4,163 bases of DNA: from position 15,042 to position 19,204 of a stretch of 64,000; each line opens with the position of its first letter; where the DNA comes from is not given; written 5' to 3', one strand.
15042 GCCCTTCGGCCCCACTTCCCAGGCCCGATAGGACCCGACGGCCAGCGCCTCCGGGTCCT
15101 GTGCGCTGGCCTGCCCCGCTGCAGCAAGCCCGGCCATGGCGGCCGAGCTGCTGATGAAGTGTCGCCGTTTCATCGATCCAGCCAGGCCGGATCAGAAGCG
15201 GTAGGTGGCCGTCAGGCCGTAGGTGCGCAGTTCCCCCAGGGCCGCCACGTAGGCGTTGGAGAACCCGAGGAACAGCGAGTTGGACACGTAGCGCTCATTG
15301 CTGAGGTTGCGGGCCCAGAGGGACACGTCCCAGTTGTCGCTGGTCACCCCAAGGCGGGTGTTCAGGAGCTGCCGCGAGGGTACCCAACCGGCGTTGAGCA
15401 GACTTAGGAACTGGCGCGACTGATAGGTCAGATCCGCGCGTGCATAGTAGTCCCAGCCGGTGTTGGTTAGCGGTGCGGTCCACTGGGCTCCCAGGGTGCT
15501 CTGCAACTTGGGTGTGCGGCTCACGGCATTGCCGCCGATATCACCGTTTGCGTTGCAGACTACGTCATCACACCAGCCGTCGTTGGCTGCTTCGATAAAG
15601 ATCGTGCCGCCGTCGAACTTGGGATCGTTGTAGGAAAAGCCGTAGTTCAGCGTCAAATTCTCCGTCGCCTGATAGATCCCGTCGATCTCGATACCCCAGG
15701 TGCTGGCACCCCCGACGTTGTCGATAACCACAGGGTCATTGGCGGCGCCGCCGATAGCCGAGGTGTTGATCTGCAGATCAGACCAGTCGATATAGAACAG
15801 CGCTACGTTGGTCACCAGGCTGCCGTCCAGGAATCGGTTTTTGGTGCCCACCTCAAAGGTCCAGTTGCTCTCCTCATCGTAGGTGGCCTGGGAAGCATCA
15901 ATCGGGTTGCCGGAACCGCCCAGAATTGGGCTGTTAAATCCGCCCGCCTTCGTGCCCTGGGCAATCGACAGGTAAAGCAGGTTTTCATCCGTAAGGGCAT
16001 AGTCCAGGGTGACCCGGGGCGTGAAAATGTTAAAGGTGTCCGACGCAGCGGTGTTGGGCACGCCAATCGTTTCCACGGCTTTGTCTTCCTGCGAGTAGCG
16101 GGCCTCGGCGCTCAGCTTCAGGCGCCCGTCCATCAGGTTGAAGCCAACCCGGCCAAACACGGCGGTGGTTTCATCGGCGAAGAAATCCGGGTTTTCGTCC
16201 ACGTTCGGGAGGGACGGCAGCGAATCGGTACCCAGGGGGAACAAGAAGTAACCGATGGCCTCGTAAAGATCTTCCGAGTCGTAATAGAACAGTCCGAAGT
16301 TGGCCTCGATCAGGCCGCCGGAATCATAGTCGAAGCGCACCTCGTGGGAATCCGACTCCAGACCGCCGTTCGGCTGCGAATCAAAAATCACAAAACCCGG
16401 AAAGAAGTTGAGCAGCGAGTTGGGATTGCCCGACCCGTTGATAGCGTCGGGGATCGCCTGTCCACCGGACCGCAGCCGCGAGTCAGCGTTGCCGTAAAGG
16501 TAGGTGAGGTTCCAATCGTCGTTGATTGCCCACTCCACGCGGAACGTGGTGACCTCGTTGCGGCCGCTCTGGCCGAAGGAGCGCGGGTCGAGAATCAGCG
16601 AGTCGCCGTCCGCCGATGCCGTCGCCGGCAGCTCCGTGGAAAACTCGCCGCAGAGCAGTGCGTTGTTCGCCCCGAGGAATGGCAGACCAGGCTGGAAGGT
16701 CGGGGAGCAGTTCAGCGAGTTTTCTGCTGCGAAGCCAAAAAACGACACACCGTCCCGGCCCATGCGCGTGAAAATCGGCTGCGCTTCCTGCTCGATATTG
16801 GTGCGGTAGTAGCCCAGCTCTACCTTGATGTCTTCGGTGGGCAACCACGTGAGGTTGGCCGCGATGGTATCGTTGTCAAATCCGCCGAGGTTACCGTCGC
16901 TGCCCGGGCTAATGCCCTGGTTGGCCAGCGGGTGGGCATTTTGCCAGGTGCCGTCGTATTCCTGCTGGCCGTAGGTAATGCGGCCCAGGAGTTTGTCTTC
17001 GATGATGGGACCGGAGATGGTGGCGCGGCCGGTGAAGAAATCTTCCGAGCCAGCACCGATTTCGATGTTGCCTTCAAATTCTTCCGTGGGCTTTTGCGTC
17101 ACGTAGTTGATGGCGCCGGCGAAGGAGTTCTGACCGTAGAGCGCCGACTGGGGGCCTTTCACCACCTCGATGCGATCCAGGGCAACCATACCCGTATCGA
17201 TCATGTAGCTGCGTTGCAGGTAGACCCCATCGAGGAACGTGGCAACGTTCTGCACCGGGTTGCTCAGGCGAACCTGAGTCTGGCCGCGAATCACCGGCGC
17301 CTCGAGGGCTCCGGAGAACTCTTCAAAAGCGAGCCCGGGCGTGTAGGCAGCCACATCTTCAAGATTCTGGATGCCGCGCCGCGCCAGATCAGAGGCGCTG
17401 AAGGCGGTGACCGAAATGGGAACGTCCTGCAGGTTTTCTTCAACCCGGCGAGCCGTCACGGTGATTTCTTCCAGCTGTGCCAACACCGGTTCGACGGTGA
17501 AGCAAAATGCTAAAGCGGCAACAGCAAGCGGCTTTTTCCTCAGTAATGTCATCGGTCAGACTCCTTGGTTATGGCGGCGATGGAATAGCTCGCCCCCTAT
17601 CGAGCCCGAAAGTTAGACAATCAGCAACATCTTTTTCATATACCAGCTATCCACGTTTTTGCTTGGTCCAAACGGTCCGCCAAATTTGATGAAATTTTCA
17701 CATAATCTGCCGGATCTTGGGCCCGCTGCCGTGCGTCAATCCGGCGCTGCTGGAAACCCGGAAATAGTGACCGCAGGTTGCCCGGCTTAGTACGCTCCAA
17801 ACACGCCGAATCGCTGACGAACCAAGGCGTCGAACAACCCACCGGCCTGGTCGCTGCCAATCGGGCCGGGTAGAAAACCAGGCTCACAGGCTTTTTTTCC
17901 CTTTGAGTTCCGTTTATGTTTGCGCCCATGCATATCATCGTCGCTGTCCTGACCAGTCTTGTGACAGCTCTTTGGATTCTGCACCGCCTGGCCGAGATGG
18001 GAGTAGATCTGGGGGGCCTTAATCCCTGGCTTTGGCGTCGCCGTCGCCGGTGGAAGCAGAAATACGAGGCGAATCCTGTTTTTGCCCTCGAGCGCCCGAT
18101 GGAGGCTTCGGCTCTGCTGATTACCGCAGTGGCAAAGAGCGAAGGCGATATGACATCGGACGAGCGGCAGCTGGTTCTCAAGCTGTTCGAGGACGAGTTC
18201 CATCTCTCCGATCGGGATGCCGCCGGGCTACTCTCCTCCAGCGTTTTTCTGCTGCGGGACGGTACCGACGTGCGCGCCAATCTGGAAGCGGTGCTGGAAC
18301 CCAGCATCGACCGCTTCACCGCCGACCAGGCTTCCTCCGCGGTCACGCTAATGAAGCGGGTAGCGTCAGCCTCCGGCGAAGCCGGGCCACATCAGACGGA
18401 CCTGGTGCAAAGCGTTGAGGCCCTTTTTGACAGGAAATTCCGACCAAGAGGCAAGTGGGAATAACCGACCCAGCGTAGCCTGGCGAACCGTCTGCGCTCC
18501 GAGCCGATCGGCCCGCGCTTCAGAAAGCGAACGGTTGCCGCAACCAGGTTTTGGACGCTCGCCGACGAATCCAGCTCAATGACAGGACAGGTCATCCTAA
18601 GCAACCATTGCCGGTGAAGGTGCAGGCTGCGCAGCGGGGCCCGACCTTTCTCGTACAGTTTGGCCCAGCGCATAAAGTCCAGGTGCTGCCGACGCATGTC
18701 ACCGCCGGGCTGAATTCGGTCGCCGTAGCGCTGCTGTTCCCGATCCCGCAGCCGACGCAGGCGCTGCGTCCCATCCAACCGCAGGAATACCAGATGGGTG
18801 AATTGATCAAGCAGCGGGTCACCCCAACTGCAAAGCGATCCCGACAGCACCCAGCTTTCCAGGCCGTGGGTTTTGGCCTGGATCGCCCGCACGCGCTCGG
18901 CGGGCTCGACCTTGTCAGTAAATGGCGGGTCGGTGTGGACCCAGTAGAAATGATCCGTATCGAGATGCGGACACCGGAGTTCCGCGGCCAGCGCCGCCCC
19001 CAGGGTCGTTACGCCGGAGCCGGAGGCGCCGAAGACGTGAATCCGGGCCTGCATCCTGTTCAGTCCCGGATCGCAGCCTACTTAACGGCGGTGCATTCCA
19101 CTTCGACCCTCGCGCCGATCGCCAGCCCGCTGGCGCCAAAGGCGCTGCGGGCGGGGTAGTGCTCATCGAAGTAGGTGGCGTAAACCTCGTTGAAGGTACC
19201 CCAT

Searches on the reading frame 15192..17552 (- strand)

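Call 13: search_protein_families(library=pfam, proteins=[window:15192-17552:-], max_evalue=0.001)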
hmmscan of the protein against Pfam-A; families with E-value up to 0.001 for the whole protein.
window:15192-17552:- (786 aa): 2 families
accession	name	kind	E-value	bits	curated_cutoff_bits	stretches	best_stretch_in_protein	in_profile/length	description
PF00593.30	TonB_dep_Rec_b-barrel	-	1.5e-33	117.8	27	1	325-750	50-436/436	TonB dependent receptor-like, beta-barrel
PF07715.20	Plug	-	1.1e-18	68.1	23.9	1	41-147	2-107/107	TonB-dependent Receptor Plug Domain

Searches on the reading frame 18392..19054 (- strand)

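Call 13: search_protein_families(library=pfam, proteins=[window:18392-19054:-], max_evalue=0.001)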
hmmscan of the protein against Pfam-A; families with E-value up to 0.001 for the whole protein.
window:18392-19054:- (220 aa): 1 family
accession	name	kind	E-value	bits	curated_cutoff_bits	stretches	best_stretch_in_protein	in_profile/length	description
PF13238.12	AAA_18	-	2.4e-07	31.7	29.4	1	5-111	1-117/128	AAA domain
